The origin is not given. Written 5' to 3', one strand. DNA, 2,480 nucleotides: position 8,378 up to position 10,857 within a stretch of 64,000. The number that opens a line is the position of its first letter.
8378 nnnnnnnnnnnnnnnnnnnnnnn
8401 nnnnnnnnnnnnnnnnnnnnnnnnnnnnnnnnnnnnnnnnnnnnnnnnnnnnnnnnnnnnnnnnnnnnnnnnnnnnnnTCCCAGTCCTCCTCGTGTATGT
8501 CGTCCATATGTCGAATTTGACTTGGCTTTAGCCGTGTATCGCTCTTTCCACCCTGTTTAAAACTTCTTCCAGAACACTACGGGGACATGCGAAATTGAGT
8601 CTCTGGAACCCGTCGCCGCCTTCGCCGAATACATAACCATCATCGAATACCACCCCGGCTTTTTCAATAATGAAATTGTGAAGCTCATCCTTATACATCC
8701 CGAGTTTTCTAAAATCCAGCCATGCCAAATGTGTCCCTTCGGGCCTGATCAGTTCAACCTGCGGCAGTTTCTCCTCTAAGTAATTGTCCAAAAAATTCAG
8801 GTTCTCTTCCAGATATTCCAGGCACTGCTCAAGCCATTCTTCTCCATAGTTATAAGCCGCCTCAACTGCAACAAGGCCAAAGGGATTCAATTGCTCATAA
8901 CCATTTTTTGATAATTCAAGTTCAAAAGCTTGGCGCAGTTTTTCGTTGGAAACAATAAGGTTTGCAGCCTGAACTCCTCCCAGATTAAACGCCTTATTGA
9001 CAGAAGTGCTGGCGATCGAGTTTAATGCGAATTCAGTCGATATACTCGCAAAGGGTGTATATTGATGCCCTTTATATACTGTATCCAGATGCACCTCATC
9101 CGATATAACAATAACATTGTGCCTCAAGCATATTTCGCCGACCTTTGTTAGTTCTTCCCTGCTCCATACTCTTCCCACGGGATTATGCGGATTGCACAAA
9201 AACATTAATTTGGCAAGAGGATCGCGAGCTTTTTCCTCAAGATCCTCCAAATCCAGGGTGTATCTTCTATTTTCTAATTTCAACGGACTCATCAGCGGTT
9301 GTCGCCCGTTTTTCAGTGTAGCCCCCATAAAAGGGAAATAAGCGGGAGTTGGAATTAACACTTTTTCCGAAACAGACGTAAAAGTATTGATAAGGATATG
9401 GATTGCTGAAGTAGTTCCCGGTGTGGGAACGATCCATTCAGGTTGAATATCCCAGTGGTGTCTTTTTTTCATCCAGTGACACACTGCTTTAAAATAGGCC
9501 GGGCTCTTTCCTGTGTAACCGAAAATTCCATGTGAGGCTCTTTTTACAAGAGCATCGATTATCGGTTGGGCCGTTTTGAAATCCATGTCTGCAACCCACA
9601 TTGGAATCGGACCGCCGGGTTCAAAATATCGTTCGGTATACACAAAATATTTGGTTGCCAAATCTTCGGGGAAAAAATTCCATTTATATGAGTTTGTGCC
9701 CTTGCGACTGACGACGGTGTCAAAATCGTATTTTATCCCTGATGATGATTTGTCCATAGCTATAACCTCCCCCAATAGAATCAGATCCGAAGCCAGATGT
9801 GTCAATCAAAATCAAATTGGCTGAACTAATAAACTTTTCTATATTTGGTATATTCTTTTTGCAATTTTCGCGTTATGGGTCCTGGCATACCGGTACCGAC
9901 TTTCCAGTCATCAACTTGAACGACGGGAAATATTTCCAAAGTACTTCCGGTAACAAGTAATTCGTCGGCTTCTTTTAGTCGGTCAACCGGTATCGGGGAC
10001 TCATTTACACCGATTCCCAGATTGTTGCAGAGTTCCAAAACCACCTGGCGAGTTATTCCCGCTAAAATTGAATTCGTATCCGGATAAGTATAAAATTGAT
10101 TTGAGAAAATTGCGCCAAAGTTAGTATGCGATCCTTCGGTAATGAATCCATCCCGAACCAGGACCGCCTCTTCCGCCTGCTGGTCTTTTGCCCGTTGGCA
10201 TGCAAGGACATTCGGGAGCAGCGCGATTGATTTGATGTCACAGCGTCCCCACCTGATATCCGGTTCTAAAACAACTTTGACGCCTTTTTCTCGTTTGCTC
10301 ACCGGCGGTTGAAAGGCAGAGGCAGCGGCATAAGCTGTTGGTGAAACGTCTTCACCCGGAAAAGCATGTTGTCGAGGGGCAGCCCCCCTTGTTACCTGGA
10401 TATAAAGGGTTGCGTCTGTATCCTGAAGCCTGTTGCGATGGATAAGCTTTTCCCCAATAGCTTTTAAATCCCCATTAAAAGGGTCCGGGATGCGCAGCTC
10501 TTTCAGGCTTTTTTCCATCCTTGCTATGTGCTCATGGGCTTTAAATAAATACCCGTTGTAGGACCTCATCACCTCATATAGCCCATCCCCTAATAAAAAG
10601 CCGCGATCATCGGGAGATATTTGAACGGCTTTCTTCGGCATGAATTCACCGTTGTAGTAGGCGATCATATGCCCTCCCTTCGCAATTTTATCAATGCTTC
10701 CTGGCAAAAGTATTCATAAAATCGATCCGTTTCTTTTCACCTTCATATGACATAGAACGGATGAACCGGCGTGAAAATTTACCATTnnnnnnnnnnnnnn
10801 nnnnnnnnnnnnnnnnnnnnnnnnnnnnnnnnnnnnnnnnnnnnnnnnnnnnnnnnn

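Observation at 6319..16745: Nine-gene one-strand locus: phosphonate/Fe3+-type ABC importer, four PLP enzymes, a D-2-hydroxyacid dehydrogenase and a phosphonopyruvate-hydrolase-like enzyme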

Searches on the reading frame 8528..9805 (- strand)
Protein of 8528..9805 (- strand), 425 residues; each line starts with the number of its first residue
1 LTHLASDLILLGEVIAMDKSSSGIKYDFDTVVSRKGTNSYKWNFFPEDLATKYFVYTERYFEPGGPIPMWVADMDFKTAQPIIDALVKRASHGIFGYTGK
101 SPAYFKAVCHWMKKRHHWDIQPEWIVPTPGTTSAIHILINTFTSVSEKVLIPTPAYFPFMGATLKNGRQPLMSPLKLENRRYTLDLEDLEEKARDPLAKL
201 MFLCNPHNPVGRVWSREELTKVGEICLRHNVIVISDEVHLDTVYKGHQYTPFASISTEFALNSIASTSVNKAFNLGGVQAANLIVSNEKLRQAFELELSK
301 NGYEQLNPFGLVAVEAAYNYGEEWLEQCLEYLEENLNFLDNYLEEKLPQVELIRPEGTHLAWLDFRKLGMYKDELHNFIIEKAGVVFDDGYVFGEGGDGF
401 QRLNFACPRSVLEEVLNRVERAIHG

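Call 3: search_protein_families(library=pfam, proteins=[window:8528-9805:-])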
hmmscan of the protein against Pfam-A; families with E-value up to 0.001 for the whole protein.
window:8528-9805:- (425 aa): 1 family
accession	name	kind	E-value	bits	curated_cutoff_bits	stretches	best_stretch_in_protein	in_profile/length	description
PF00155.27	Aminotran_1_2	-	3.9e-35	122.1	19.7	1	77-419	14-361/361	Aminotransferase class I and II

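Call 4: search_protein_families(library=ncbifam, proteins=[window:8528-9805:-])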
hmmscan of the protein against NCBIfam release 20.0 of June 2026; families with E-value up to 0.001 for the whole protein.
window:8528-9805:- (425 aa): 69 families (the best 25 are shown)
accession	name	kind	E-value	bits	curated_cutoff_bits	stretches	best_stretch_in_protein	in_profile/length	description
TIGR04350.1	C_S_lyase_PatB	subfamily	2.2e-131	438.3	340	1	28-424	1-384/384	PatB family C-S lyase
NF041364.1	GntC_guanitoxin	equivalog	1.4e-38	132.7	415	1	75-421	9-355/356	guanitoxin biosynthesis PLP-dependent (S)-gamma-hydroxy-L-arginine cyclodehydratase GntC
NF004770.0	PRK06108.1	subfamily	6.1e-36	124.1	422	1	67-423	39-392/396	pyridoxal phosphate-dependent aminotransferase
TIGR01265.1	tyr_nico_aTase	subfamily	3.9e-33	115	292.45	1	75-420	46-396/403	tyrosine/nicotianamine family aminotransferase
TIGR03540.1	DapC_direct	equivalog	5.6e-32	111.1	593.25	1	69-421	34-382/383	LL-diaminopimelate aminotransferase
NF006229.0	PRK08361.1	equivalog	1.6e-31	109.7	624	1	69-423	38-388/391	aspartate aminotransferase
NF006756.0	PRK09276.1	subfamily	3.2e-31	108.6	507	1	68-421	35-384/387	LL-diaminopimelate aminotransferase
NF005816.0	PRK07682.1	equivalog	1.7e-30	105.9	620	1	67-423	32-383/390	aminotransferase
NF004975.0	PRK06348.1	equivalog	1.3e-28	100.1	549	1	70-421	35-381/384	pyridoxal phosphate-dependent aminotransferase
NF005815.0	PRK07681.1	equivalog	3e-27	95.7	545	1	71-421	39-384/399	LL-diaminopimelate aminotransferase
NF005855.0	PRK07777.1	equivalog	6e-27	95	553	1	103-421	69-386/391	pyridoxal phosphate-dependent aminotransferase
NF006230.0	PRK08363.1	equivalog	7.5e-27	94.1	534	1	75-423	44-392/398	alanine aminotransferase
NF005744.0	PRK07568.1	subfamily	1.2e-26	93.5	389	1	75-358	41-319/398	pyridoxal phosphate-dependent aminotransferase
TIGR01264.1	tyr_amTase_E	equivalog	4.1e-25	88.4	474.25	1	96-420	68-396/403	tyrosine transaminase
NF004611.0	PRK05942.1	equivalog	3.5e-24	85.5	628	1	74-422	45-389/394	aspartate aminotransferase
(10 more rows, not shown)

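Call 20: search_solved_structures(query=window:8528-9805:-, show_alignments=1)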
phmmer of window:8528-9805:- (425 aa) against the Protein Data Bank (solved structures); distinct sequences matched with E-value up to 0.001: 92 (the best 60 are shown).
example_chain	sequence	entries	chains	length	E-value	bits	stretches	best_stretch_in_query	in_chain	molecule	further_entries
4dgt_A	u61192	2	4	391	8.2e-114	383.8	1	24-423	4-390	Putative pyridoxal phosphate-dependent transferase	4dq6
6qp3_A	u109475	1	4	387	1.1e-104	353.7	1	59-423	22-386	Cystathionine beta-lyase PatB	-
3t32_A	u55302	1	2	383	1.6e-101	343.3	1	67-421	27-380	Aminotransferase, class I/II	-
9k71_A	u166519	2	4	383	6.2e-98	331.5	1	67-421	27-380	cysteine-S-conjugate beta-lyase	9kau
8juj_A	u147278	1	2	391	3.3e-97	329.1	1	67-421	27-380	Aspartate aminotransferase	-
1c7n_A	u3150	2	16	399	1.4e-88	300.7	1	26-423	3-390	CYSTALYSIN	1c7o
3b1c_A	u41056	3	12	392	5.7e-80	272.3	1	36-419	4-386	BetaC-S lyase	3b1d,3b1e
7qug_A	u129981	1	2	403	8.1e-80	271.8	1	26-424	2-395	carbon-sulfur lyase FnaPatB1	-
5z0q_C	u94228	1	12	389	4.9e-76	259.3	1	65-423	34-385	Aminotransferase, class I and II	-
3l8a_A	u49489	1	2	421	2.9e-72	246.9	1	52-419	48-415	Putative aminotransferase, probable beta-cystathionase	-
6qp1_A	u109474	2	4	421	3.5e-71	243.3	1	23-422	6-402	Aminotransferase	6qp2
3dzz_A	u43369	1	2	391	3.7e-71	243.2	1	66-422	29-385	putative pyridoxal 5'-phosphate-dependent C-S lyase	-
8y54_A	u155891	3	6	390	1.6e-70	241.1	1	66-422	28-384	cysteine-S-conjugate beta-lyase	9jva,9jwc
9m0q_A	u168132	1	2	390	1.1e-69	238.4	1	66-422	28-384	cysteine-S-conjugate beta-lyase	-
1d2f_A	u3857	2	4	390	6e-66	226.1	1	27-416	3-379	MALY PROTEIN | Protein MalY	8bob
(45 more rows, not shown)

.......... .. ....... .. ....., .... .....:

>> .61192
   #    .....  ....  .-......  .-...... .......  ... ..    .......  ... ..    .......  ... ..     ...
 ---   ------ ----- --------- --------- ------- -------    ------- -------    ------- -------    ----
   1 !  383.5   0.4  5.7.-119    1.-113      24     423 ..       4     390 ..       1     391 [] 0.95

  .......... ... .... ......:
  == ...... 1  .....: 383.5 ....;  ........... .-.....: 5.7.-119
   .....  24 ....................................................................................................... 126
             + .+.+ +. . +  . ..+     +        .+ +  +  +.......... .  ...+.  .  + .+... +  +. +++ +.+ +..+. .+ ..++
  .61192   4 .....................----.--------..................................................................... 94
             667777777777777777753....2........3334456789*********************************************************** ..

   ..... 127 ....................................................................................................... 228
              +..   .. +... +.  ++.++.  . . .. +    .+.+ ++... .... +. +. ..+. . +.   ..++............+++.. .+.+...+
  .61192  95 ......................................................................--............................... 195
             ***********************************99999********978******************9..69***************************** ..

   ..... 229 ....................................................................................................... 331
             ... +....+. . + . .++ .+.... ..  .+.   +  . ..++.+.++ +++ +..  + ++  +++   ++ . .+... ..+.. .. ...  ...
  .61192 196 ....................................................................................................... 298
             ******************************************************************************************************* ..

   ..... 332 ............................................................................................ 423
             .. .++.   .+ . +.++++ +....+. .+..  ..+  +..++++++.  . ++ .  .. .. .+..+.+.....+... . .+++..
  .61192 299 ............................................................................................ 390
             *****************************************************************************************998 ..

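Call 59: list_cluster_members(proteins=[P0001, P0121, window:8528-9757:-, window:6319-7527:-, P0003, P0223])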
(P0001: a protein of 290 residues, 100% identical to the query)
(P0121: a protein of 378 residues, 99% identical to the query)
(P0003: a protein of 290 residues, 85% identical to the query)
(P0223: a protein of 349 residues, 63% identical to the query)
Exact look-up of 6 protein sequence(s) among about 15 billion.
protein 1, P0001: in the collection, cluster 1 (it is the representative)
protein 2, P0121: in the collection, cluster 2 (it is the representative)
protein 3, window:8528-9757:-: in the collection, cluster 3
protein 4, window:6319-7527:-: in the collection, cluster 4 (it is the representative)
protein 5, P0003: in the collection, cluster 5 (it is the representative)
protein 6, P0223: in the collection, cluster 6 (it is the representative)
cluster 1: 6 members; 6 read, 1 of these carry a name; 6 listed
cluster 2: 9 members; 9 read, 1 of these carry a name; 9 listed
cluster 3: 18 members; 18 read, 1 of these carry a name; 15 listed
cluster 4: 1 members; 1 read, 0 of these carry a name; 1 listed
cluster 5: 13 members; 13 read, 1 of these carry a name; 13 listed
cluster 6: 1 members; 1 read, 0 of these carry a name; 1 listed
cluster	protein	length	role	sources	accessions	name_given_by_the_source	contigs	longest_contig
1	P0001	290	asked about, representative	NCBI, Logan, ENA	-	-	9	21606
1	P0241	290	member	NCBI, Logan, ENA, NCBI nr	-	-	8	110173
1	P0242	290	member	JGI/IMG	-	phosphonopyruvate hydrolase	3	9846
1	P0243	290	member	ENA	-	-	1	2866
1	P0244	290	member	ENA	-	-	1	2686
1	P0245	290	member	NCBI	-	-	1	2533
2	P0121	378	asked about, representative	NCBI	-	-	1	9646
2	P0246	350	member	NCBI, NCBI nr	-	-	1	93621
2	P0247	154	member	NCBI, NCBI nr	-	-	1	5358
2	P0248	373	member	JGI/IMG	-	cysteine synthase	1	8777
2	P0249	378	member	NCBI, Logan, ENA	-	-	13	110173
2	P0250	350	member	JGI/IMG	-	-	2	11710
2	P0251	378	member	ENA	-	-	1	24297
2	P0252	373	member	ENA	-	-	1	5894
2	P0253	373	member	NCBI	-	-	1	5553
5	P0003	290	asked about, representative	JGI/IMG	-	-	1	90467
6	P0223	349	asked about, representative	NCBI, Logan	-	-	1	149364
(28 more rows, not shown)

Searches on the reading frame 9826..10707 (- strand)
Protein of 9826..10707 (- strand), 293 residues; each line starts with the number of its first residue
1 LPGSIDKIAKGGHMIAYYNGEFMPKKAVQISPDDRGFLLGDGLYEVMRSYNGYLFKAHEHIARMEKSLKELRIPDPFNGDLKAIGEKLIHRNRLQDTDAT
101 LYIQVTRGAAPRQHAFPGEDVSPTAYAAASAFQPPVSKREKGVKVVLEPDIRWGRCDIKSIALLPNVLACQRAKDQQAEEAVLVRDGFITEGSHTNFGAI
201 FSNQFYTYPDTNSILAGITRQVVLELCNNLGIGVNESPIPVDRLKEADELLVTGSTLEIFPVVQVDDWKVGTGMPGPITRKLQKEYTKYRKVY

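Call 3: search_protein_families(library=pfam, proteins=[window:9826-10707:-])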
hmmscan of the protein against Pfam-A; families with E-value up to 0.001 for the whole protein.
window:9826-10707:- (293 aa): 1 family
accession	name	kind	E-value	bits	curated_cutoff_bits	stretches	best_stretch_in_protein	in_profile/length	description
PF01063.24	Aminotran_4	-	6.8e-46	157.3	28.5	1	42-264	1-222/223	Amino-transferase class IV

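Call 4: search_protein_families(library=ncbifam, proteins=[window:9826-10707:-])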
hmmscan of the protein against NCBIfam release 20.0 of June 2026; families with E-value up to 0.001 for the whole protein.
window:9826-10707:- (293 aa): 18 families
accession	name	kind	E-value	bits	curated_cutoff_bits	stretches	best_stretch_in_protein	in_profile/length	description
NF005209.0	PRK06680.1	subfamily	1.9e-86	289.5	320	1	14-289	3-280/286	D-amino-acid transaminase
TIGR01121.1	D_amino_aminoT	equivalog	2.6e-84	282.7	277.45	1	17-288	3-273/276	D-amino-acid transaminase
NF009066.0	PRK12400.1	equivalog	3.8e-64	216.9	538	1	25-288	18-280/290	D-amino-acid transaminase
NF006185.0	PRK08320.1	subfamily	3e-47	161.2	363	1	14-291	3-284/292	branched-chain amino acid aminotransferase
TIGR01122.1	ilvE_I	equivalog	3.5e-40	138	245.55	1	17-289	1-283/298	branched-chain-amino-acid transaminase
NF009126.0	PRK12479.1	equivalog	9.5e-38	130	518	1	15-290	5-284/299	branched-chain-amino-acid transaminase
NF005800.0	PRK07650.1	equivalog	5.2e-37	127.7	308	1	14-291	1-277/290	aminodeoxychorismate lyase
NF005146.0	PRK06606.1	equivalog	2.6e-34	118.6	279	1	15-288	8-290/307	branched-chain amino acid transaminase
NF004761.0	PRK06092.1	equivalog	1.7e-26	93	260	1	26-285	8-264/268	aminodeoxychorismate lyase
TIGR03461.1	pabC_Proteo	equivalog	3.4e-26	92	176.85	1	26-269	6-249/262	aminodeoxychorismate lyase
NF005726.0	PRK07544.1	equivalog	6.2e-23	81.3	396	1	17-288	14-286/295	branched-chain amino acid aminotransferase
NF009896.0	PRK13356.1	equivalog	4.2e-21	75.3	262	1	12-289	6-282/287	branched-chain amino acid aminotransferase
NF005888.0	PRK07849.1-3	equivalog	1.1e-18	67.2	273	1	23-270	22-274/298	aminodeoxychorismate lyase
NF009897.0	PRK13357.1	equivalog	7.1e-15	54.6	307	1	170-288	210-341/358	branched-chain amino acid aminotransferase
TIGR01123.1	ilvE_II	equivalog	3.4e-13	49.3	250.05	1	169-287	166-296/313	branched-chain-amino-acid transaminase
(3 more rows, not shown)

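Call 63: search_solved_structures(query=window:9826-10707:-, max_evalue=1e-20)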
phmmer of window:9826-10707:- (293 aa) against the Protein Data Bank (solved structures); distinct sequences matched with E-value up to 1e-20: 22.
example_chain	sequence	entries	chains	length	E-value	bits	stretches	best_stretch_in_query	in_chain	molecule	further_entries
3lqs_A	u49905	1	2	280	4.7e-59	203.3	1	18-287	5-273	D-alanine aminotransferase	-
1daa_A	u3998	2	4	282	4.7e-59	203.3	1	18-287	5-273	D-AMINO ACID AMINOTRANSFERASE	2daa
3daa_A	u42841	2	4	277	6e-59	203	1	18-287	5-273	D-AMINO ACID AMINOTRANSFERASE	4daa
9pxs_A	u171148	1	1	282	7e-59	202.7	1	17-290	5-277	D-alanine aminotransferase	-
5daa_A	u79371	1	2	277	2.2e-58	201.1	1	18-287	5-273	D-AMINO ACID AMINOTRANSFERASE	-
1a0g_A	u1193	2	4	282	2.3e-58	201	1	18-287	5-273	D-AMINO ACID AMINOTRANSFERASE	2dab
1g2w_A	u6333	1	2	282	2.4e-58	201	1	18-287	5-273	D-ALANINE AMINOTRANSFERASE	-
4m0j_A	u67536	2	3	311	9.8e-51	176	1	20-288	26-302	D-amino acid aminotransferase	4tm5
4pbc_A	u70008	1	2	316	1.9e-50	175.1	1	20-288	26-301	D-amino acid aminotransferase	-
5cm0_A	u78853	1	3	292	6e-40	140.6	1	14-287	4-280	Branched-chain transaminase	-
5mqz_A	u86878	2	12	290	6.5e-40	140.5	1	15-289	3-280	Putative branched-chain-amino-acid aminotransferase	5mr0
5e25_A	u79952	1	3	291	6.6e-40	140.5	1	14-287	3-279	branched-chain aminotransferase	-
9vqk_A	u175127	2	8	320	1.6e-24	90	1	15-287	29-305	Omega-Transaminase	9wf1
7p3t_A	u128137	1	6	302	7.6e-24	87.8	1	15-290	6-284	Branched-chain amino acid aminotransferase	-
3wwh_A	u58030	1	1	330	2.7e-23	85.9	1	15-287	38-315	(R)-amine transaminase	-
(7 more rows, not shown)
